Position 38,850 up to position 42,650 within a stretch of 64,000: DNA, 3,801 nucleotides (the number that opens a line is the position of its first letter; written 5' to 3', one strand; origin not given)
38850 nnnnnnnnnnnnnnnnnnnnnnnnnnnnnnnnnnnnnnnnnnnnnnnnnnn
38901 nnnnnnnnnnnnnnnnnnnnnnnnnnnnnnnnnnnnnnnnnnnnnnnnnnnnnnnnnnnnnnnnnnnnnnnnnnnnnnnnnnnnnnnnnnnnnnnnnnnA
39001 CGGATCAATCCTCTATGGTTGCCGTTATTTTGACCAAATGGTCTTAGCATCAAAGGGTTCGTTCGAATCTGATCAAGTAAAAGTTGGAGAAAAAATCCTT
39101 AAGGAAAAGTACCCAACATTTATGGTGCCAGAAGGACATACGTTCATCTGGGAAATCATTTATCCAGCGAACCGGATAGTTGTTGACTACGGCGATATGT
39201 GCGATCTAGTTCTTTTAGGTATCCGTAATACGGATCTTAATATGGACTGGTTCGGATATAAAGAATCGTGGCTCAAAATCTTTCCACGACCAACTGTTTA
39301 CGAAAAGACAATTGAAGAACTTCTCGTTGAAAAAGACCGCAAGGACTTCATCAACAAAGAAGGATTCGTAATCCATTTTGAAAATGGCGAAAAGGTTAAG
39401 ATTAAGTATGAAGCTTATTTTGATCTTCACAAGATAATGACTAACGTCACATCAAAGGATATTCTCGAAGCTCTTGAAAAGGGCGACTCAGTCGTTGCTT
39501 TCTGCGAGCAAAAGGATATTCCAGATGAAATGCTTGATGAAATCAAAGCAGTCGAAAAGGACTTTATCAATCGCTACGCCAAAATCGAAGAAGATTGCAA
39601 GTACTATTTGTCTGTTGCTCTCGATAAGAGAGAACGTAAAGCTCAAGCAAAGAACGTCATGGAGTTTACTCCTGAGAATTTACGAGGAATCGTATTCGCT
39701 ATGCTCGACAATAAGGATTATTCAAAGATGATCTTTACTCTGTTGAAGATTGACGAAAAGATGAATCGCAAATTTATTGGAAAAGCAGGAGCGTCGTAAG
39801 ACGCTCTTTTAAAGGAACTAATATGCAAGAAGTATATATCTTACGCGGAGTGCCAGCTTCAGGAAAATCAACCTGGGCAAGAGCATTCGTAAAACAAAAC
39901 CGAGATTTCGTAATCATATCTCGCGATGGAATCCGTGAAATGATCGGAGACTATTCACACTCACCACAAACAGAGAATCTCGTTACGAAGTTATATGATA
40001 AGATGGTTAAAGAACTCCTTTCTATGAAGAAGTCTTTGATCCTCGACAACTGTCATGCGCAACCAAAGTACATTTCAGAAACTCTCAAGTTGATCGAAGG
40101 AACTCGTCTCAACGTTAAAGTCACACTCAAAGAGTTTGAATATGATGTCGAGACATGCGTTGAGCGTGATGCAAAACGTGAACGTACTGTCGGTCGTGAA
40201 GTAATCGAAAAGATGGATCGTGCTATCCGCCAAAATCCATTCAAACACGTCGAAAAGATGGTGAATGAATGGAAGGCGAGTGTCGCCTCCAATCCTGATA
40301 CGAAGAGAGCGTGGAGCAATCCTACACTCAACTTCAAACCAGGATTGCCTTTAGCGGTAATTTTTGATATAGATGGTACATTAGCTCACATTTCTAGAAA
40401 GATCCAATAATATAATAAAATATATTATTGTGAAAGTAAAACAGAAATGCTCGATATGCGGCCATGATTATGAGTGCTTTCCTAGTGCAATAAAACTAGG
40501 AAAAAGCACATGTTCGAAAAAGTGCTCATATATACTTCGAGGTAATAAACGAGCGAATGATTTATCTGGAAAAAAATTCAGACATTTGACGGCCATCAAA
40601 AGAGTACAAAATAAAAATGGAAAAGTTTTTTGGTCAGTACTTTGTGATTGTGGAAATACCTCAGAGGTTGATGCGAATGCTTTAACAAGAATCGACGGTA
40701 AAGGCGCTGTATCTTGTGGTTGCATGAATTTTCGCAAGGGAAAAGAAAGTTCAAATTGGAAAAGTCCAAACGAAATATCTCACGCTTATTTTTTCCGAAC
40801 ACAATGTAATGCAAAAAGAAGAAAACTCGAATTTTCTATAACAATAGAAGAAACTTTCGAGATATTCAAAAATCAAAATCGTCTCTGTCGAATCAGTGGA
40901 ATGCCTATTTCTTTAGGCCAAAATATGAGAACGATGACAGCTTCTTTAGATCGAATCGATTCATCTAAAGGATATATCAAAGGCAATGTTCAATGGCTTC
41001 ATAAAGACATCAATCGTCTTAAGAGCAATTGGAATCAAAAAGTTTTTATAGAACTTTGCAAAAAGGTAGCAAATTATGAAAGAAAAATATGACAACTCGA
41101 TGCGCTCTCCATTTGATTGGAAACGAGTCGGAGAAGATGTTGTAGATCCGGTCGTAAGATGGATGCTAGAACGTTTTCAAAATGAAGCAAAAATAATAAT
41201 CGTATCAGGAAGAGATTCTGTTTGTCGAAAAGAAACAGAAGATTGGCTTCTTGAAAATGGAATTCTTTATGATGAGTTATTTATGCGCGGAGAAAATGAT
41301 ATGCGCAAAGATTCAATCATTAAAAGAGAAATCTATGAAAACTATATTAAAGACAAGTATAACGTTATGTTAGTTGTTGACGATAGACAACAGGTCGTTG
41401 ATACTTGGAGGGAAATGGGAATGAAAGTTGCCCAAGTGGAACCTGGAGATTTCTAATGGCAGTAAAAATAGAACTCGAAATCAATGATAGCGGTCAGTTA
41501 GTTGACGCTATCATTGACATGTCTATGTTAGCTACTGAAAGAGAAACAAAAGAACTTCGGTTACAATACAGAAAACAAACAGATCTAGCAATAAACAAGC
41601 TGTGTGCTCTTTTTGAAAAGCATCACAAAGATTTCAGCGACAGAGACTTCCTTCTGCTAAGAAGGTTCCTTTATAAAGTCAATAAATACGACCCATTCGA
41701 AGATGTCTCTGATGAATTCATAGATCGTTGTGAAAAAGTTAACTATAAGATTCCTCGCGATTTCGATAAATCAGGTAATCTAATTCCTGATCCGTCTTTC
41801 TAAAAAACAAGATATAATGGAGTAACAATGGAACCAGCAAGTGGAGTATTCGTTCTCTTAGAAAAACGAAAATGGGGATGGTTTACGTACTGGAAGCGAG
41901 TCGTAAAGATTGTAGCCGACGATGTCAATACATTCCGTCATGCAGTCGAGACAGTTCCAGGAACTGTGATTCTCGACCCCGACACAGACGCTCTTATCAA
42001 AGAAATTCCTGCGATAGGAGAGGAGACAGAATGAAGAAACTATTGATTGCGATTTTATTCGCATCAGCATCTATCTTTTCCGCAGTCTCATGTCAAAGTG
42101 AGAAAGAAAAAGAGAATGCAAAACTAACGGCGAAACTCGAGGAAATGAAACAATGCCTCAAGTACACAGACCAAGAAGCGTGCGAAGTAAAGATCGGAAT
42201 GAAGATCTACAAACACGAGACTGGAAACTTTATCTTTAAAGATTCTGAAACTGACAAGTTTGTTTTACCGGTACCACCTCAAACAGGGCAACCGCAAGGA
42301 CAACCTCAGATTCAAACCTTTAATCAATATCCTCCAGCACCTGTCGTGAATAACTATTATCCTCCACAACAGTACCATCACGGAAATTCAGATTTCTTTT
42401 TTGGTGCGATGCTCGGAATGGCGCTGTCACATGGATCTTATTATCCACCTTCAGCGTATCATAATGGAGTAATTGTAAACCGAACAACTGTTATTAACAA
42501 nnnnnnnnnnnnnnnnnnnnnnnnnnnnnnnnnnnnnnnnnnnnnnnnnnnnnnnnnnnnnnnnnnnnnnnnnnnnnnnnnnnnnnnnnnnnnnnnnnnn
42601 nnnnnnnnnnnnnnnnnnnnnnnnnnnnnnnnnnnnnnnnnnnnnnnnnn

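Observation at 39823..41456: Pnk gene interrupted exactly at the HAD motif by an HNH endonuclease ORF (intron or HEG-mediated gene fission)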

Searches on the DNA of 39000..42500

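Call 4: search_rna_families(source=window, start=39000, end=42500, threshold=evalue, max_evalue=10, show_alignments=3)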
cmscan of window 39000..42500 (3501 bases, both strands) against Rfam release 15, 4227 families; matches with E-value up to 10: 3.
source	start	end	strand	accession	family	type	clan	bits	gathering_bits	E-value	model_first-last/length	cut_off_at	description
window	42107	42165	-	RF02892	SR6_antitoxin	Gene; antisense;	-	20.4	55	3.8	1-104/104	no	Bacillus SR6 antitoxin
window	39388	39490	-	RF02150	MESTIT1_3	Gene; lncRNA;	-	17.1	60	2.3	1-99/99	no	MEST intronic transcript 1, antisense RNA conserved region 3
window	39784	39876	-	RF01498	Afu_190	Gene; snRNA; snoRNA; CD-box;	-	15.2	35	8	1-100/100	no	A. fumigatus snoRNA Afu_190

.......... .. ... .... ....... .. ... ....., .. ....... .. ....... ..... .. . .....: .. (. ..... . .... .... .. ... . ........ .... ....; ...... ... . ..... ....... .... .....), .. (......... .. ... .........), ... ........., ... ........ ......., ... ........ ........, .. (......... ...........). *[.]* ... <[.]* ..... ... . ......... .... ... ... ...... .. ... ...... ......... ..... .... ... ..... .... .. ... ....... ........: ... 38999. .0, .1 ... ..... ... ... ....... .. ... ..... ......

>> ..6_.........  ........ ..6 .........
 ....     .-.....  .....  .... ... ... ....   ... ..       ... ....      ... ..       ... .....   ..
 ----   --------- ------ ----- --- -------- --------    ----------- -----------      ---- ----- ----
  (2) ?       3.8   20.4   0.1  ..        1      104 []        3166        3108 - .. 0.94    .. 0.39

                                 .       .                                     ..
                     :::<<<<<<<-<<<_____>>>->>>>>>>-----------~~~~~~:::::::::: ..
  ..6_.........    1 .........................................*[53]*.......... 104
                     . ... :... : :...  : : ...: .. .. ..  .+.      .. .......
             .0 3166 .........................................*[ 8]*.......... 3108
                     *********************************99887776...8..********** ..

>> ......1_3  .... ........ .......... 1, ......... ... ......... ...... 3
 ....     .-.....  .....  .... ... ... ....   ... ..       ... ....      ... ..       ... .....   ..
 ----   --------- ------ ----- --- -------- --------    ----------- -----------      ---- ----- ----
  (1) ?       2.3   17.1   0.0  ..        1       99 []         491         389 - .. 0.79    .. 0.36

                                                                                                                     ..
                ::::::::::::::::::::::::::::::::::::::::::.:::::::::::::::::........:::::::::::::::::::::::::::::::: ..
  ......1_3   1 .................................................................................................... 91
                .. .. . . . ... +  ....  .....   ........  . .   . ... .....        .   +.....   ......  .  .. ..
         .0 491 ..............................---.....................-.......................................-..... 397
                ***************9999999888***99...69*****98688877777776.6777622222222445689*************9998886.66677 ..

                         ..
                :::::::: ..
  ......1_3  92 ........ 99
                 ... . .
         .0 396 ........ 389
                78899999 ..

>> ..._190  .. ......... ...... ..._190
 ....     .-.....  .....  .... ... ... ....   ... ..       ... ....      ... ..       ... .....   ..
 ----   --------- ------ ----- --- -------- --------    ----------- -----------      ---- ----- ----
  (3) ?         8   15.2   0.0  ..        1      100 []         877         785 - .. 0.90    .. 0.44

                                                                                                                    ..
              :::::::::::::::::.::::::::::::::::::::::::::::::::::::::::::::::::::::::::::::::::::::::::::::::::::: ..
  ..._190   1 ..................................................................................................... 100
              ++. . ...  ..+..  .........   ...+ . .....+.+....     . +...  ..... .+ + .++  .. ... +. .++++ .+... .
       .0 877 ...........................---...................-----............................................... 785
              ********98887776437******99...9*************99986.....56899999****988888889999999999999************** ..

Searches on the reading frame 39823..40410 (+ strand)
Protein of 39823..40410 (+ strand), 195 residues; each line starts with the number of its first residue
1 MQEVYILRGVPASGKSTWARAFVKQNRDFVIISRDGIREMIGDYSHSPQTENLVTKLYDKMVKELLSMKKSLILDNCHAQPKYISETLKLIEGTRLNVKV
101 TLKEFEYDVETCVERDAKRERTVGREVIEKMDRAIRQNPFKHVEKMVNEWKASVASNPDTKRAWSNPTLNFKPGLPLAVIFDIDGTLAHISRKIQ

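Call 3: search_protein_families(library=pfam, proteins=[window:39823-40410:+], max_evalue=0.1)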
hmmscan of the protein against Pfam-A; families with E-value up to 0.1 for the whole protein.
window:39823-40410:+ (195 aa): 9 families
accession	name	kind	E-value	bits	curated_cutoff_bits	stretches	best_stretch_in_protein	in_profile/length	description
PF13671.12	AAA_33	-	1.7e-18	67.7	27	1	5-134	2-139/143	AAA domain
PF06414.18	Zeta_toxin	-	1.2e-09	38.3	22.3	1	4-146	18-173/199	Zeta toxin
PF08433.16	KTI12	-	1.2e-06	28.7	22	1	6-78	5-80/271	Chromatin associated protein KTI12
PF13238.12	AAA_18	-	5.3e-05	24.1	29.4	1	7-82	3-85/128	AAA domain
PF13173.12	AAA_14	-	0.00021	21.7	27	1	3-92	3-86/129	AAA domain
PF01443.25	Viral_helicase1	-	0.0017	18.7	21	1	7-84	3-76/228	Viral superfamily 1 RNA helicase core domain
PF13207.12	AAA_17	-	0.0091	16.7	27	1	9-125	2-127/136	AAA domain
PF00004.35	AAA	-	0.014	16.3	21.2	1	6-79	2-68/131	ATPase family associated with various cellular activities (AAA)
PF25109.1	HAD_PNKP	-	0.018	15.6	27.6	1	176-191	1-16/143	Polynucleotide kinase PNKP phosphatase domain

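Call 5: search_protein_families(library=phrogs, proteins=[window:39823-40410:+], max_evalue=0.01)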
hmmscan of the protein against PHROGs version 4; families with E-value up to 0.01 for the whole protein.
window:39823-40410:+ (195 aa): 5 families
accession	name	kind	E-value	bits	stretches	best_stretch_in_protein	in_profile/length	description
phrog_505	-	other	2.4e-40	139.8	1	1-191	1-176/295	polynucleotide kinase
phrog_2071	-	other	2.1e-16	61.6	1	3-185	17-171/282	ATPase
phrog_8238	-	DNA, RNA and nucleotide metabolism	1.6e-10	40.8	1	1-148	1-153/737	RNA ligase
phrog_6931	-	unknown function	2.6e-09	37.7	1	2-136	185-326/343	-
phrog_4581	-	head and packaging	0.0031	18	1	3-149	125-265/395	terminase small subunit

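Call 13: find_related_loci(query=window:39823-40389:+, collection=viral_contigs, flank=4000)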
Query seq(189 aa) (189 aa) in viral_contigs; peptide patterns used: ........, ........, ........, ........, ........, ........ (x = any residue, [..] = any of these).
3 stretches matched a pattern, but none encodes a relative of the query by tblastn (E <= 1e-3).

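Call 22: search_protein_families(library=ncbifam, proteins=[window:39823-40410:+], max_evalue=0.1)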
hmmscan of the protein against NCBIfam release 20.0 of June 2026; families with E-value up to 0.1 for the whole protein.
window:39823-40410:+ (195 aa): 9 families
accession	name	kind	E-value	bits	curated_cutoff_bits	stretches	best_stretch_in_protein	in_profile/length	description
TIGR03574.1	selen_PSTK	equivalog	7.7e-10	38.6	290.5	1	5-131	2-128/249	L-seryl-tRNA(Sec) kinase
TIGR04075.1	bacter_Pnkp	equivalog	2.3e-08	32.7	750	1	6-138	12-140/851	polynucleotide kinase-phosphatase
TIGR03575.1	selen_PSTK_euk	equivalog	9.1e-08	31.7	382.35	2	108-139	164-196/340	L-seryl-tRNA(Sec) kinase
NF005255.0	PRK06762.2-2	equivalog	3.8e-07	30.2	140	1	1-126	2-125/163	hypothetical protein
NF005253.0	PRK06762.1-4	equivalog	0.0031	17.7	159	1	3-133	3-129/166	hypothetical protein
NF004041.0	PRK05541.1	subfamily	0.0078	16.3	127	1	4-65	9-74/176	adenylyl-sulfate kinase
TIGR01351.1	adk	subfamily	0.053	13.1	168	0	6-45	3-42/212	adenylate kinase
TIGR02173.1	cyt_kin_arch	equivalog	0.055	13.5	102.1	0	6-77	4-80/169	(d)CMP kinase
NF045971.1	conju_CD1110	equivalog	0.059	11.6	325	1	51-100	217-265/752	VirB4-like conjugal transfer ATPase, CD1110 family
